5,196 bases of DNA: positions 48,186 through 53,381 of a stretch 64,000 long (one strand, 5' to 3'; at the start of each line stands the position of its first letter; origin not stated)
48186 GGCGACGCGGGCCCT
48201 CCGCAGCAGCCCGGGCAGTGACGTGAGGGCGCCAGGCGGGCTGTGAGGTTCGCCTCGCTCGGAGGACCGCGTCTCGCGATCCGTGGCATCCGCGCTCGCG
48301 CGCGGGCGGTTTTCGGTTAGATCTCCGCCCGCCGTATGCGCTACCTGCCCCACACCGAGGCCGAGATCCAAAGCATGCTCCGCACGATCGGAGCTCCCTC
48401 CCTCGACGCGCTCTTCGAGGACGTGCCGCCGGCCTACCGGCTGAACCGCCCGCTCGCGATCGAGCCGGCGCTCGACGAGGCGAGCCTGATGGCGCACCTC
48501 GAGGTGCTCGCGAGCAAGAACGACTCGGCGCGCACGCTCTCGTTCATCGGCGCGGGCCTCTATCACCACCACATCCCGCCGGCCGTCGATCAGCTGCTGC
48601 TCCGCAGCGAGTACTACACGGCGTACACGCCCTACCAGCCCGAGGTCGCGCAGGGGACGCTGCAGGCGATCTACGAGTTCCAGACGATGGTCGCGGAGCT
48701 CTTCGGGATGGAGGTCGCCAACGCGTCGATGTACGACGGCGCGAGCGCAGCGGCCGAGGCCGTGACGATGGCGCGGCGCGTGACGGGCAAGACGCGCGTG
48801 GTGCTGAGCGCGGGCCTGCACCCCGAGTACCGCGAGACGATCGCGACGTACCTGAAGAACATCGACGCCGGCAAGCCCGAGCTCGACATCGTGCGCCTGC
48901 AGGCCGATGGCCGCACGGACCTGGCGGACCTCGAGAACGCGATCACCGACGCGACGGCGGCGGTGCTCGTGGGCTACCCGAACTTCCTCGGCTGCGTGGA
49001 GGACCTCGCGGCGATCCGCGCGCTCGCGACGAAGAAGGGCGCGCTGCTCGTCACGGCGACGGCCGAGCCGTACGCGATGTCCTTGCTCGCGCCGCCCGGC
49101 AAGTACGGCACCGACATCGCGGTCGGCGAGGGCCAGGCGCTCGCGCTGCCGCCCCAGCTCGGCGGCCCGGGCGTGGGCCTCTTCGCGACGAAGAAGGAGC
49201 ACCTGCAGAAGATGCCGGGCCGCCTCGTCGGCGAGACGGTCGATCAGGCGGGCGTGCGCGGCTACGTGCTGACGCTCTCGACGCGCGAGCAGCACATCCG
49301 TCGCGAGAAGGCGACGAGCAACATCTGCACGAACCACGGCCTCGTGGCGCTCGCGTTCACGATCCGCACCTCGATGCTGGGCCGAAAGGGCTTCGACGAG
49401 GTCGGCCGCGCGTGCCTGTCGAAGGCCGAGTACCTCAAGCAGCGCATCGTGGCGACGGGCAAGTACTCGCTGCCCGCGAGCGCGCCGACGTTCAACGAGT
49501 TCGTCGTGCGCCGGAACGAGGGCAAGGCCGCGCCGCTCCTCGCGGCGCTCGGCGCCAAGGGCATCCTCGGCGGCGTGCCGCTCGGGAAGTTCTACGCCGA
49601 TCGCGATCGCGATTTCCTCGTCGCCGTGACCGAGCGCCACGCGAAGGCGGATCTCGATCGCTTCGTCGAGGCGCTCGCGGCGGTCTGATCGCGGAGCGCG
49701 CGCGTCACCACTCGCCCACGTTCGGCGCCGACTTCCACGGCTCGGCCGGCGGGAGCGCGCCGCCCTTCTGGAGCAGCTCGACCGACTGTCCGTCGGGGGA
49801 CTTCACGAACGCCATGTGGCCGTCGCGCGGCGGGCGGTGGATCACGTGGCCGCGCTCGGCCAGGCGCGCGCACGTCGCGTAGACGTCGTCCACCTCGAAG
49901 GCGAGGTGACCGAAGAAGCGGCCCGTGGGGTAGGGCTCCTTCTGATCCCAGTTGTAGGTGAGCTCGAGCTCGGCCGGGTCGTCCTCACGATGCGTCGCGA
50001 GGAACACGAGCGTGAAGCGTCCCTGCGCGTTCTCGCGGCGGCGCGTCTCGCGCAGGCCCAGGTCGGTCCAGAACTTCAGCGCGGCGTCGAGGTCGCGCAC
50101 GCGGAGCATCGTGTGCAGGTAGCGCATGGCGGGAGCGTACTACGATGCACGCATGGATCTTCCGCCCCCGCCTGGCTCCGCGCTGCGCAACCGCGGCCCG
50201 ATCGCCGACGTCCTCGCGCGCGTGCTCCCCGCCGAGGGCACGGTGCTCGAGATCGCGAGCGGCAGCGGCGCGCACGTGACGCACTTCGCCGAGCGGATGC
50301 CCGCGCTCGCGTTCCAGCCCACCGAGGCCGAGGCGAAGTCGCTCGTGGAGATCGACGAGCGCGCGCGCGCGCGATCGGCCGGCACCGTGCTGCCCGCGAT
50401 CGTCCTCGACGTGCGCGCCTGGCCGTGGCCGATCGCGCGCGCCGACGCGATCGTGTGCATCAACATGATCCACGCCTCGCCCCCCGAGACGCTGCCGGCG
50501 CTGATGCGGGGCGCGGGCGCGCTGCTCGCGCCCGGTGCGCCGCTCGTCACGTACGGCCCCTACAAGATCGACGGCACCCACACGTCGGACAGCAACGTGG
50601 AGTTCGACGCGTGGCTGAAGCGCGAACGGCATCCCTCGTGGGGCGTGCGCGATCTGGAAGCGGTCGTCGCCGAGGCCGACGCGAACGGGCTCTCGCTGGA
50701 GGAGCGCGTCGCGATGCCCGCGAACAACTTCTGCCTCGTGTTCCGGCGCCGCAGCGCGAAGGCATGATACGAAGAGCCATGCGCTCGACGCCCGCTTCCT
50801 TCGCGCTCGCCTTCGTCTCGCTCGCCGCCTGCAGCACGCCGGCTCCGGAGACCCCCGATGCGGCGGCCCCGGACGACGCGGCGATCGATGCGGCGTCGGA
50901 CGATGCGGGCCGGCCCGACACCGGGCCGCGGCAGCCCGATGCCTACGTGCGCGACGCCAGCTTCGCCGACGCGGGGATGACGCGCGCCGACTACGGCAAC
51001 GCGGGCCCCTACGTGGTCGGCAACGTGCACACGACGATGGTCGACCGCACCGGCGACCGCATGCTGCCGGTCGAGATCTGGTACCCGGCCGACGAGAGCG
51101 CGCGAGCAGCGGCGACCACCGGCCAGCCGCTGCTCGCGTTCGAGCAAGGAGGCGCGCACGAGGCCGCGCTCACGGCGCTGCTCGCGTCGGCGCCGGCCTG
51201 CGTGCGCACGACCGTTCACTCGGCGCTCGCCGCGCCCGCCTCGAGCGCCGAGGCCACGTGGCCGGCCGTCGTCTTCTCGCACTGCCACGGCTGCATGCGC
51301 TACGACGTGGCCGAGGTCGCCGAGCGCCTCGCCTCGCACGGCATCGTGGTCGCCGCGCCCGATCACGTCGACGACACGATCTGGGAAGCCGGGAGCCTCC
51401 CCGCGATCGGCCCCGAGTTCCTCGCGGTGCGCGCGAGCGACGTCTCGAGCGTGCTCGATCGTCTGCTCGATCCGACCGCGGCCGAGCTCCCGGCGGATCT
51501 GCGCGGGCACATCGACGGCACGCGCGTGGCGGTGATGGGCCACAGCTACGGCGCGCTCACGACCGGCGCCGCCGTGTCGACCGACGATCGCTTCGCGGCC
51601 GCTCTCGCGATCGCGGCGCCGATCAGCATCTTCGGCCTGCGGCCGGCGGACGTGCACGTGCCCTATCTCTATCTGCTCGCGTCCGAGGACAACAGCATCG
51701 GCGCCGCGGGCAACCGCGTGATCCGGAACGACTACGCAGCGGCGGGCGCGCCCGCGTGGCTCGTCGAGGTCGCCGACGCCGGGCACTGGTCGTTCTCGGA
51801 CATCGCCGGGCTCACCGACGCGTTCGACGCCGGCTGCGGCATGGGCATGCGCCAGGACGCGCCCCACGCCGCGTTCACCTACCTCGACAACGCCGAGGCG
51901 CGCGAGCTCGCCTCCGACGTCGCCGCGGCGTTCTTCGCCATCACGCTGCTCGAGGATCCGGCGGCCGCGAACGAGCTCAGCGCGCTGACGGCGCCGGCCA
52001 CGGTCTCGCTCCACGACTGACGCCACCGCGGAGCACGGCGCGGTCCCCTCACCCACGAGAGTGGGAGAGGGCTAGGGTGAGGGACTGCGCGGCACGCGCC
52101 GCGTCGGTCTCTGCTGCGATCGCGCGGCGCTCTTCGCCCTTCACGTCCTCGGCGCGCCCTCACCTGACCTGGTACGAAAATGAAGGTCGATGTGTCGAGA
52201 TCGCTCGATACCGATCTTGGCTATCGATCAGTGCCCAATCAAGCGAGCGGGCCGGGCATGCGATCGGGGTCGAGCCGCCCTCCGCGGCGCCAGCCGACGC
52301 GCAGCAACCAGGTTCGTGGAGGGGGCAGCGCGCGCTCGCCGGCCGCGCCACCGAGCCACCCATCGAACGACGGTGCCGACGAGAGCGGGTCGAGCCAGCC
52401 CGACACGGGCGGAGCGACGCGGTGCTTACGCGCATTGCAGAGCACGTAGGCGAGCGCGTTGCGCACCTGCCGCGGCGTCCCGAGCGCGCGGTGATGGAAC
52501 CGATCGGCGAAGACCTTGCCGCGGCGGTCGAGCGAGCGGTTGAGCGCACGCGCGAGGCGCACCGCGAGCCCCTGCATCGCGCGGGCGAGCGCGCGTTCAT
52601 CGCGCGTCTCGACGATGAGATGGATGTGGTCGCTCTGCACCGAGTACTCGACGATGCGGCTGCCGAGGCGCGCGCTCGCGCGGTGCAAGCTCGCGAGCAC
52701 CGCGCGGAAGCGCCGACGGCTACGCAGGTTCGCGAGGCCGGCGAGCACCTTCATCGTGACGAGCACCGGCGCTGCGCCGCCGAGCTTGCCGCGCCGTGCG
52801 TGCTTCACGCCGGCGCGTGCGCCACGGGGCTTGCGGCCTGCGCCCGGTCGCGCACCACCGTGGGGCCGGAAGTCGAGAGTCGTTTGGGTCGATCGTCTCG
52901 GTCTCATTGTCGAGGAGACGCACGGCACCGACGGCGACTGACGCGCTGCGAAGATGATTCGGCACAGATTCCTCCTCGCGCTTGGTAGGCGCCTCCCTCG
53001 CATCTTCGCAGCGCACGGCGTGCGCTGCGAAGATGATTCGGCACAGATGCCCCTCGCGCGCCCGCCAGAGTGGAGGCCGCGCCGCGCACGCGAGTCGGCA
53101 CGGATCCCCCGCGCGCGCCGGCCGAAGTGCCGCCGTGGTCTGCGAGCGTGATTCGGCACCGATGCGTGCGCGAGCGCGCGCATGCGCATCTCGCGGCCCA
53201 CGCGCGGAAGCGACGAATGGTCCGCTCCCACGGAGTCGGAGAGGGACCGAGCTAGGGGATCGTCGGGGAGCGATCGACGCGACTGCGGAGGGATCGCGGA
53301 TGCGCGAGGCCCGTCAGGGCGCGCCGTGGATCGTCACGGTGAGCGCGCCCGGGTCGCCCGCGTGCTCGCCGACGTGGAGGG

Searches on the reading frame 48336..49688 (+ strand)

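Call 86: search_protein_families(library=pfam, proteins=[window:48336-49688:+], max_evalue=0.00001)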
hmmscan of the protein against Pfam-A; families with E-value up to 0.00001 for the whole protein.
window:48336-49688:+ (450 aa): 2 families
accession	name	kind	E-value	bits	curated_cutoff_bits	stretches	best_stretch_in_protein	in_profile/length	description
PF02347.22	GDC-P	-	7.3e-121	404.5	26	1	1-446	1-428/429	Glycine cleavage system P-protein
PF00266.25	Aminotran_5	-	2.1e-11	43.9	21.5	1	95-380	28-302/371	Aminotransferase class-V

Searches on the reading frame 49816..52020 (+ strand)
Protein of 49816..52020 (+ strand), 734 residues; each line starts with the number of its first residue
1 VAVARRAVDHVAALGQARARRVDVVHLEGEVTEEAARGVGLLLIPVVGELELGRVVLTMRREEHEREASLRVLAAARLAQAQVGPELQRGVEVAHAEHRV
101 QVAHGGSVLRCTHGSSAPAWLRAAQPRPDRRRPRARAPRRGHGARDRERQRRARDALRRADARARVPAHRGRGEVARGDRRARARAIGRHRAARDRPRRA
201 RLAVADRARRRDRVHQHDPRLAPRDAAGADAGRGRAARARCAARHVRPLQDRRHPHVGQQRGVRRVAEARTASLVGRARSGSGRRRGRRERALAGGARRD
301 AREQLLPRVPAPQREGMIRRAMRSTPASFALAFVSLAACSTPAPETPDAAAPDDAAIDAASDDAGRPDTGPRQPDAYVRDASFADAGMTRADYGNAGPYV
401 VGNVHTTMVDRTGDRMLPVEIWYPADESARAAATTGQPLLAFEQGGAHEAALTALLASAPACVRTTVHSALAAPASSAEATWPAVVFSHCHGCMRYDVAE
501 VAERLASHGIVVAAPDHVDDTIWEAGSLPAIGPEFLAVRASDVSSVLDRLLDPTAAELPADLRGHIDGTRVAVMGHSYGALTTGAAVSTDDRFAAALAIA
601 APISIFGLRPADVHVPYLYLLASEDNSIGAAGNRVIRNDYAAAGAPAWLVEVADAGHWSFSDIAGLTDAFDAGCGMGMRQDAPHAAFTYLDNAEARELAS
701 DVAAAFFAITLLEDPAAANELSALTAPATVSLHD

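Call 86: search_protein_families(library=pfam, proteins=[window:49816-52020:+], max_evalue=0.00001)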
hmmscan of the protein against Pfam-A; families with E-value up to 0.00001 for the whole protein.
window:49816-52020:+ (734 aa): 4 families
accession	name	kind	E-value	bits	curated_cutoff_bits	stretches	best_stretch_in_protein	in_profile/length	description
PF03403.19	PAF-AH_p_II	-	1.1e-15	57.5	20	1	396-520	13-138/372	Platelet-activating factor acetylhydrolase, isoform II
PF01738.24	DLH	-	9.8e-07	29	21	1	475-657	6-186/217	Dienelactone hydrolase family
PF00326.27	Peptidase_S9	-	4e-06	26.9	22.6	1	563-601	58-97/213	Prolyl oligopeptidase family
PF12740.14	PETase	-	5.1e-06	26.5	28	0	479-628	51-181/263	PET hydrolase-like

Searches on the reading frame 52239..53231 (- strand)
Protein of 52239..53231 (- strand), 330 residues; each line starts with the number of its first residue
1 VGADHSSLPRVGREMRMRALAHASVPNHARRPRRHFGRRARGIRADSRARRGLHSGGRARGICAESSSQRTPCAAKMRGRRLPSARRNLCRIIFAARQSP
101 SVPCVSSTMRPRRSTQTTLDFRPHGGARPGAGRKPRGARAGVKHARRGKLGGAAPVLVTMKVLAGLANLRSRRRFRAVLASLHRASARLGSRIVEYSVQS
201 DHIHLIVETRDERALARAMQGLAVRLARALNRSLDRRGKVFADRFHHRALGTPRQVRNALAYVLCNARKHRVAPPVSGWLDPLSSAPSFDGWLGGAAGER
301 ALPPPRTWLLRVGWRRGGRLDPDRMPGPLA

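Call 86: search_protein_families(library=pfam, proteins=[window:52239-53231:-], max_evalue=0.00001)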
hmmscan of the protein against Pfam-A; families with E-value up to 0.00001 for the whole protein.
window:52239-53231:- (330 aa): 1 family
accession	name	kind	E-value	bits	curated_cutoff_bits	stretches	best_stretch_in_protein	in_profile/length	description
PF01797.21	Y1_Tnp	-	6.5e-07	29.9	23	1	180-262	30-117/121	Transposase IS200 like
